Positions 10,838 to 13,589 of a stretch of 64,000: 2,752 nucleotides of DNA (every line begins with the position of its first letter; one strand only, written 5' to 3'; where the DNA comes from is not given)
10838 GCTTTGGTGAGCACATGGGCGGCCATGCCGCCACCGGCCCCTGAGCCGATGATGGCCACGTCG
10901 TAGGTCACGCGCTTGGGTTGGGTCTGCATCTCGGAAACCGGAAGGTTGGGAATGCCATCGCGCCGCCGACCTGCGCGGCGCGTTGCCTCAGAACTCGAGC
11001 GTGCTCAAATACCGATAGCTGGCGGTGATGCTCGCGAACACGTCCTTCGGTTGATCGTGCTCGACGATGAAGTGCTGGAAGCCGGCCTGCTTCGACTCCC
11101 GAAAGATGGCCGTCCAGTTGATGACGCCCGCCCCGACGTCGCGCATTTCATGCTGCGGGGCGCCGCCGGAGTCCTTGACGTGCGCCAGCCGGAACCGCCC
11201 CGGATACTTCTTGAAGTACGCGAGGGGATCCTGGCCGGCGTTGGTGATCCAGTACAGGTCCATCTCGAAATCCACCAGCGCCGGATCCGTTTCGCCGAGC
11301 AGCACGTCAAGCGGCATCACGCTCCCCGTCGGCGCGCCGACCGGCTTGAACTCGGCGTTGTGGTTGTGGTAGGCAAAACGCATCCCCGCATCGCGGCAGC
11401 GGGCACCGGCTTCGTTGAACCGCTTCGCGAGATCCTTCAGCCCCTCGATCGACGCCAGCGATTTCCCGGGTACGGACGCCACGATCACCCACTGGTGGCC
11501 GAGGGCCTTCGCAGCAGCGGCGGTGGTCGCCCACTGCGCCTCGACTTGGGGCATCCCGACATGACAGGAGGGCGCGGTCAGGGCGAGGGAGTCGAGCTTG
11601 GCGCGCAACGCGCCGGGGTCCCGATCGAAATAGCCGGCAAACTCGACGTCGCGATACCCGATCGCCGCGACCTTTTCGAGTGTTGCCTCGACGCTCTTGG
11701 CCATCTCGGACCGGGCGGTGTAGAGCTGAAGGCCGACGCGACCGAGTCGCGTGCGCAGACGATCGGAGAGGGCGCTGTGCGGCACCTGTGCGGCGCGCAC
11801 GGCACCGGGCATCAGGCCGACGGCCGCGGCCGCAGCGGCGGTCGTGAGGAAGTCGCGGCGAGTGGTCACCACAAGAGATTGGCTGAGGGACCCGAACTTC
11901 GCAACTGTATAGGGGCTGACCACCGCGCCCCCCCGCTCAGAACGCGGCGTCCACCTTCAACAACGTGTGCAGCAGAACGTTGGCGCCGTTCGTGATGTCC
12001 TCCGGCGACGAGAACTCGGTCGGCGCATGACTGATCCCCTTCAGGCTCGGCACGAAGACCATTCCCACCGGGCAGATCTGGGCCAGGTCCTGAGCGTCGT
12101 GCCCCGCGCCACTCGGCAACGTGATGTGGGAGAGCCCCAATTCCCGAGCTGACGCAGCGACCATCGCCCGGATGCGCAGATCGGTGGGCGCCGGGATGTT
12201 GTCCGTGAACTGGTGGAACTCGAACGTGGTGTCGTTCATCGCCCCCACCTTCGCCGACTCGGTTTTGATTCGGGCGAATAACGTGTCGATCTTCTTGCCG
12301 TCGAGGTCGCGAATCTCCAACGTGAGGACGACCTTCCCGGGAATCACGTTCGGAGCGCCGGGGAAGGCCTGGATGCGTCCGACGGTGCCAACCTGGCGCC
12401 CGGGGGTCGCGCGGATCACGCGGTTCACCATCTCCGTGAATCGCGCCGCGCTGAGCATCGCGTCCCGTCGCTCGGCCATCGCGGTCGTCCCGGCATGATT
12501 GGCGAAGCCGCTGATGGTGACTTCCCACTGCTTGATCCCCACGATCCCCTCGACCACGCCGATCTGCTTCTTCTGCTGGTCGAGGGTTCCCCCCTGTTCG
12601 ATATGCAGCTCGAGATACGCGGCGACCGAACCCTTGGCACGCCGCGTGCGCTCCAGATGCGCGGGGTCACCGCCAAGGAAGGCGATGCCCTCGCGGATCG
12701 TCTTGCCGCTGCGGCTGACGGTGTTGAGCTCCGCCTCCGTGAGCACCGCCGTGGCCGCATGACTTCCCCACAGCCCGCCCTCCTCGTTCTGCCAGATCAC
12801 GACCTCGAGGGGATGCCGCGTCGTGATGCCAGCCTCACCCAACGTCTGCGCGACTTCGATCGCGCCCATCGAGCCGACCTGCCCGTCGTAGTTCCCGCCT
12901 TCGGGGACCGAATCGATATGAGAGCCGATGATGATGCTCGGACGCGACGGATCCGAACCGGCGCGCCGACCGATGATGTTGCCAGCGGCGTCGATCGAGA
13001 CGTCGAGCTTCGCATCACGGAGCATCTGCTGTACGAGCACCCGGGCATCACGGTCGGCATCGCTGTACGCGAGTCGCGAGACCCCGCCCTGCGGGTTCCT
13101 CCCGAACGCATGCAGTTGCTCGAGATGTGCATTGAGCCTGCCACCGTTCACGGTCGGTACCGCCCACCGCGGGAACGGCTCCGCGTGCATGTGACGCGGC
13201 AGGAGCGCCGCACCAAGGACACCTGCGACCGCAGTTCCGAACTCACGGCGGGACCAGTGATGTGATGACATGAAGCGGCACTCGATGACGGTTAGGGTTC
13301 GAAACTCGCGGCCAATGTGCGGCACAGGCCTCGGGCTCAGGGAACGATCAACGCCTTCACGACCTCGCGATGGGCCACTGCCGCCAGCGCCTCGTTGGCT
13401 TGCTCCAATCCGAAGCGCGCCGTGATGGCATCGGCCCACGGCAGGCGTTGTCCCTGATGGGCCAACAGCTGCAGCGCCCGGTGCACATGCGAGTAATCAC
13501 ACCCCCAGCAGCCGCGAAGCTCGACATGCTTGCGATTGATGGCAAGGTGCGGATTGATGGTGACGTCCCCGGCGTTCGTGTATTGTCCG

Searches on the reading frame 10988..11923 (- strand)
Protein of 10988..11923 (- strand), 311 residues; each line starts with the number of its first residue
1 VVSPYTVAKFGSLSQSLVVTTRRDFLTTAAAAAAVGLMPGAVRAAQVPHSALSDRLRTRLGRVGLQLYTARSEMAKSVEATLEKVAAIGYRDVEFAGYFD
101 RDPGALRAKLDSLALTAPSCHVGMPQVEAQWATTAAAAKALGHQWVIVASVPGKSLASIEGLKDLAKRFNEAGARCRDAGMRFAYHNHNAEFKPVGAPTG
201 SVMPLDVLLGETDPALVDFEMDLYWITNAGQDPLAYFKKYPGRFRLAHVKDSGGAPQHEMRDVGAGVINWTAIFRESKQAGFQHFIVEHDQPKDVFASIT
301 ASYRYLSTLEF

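Call 12: search_protein_families(library=pfam, proteins=[window:10988-11923:-])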
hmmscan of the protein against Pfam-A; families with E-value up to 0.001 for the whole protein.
window:10988-11923:- (311 aa): 2 families
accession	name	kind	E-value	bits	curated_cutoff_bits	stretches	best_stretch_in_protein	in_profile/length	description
PF01261.30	AP_endonuc_2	-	4.1e-17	63.1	31.1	1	83-289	2-229/249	Xylose isomerase-like TIM barrel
PF10518.14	TAT_signal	-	0.00058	20.1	22.7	1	21-38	3-20/21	TAT (twin-arginine translocation) pathway signal sequence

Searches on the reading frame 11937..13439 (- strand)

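Call 12: search_protein_families(library=pfam, proteins=[window:11937-13439:-])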
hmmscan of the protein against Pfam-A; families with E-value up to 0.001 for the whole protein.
window:11937-13439:- (500 aa): 3 families
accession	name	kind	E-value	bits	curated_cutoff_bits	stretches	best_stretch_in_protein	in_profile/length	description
PF01546.33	Peptidase_M20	-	1e-25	91.3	24.6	1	171-494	2-205/206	Peptidase family M20/M25/M40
PF04389.22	Peptidase_M28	-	6e-10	39.6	21.3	1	154-230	1-77/193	Peptidase family M28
PF07687.19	M20_dimer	-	7.8e-06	26.2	21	1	300-397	4-101/107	Peptidase dimerisation domain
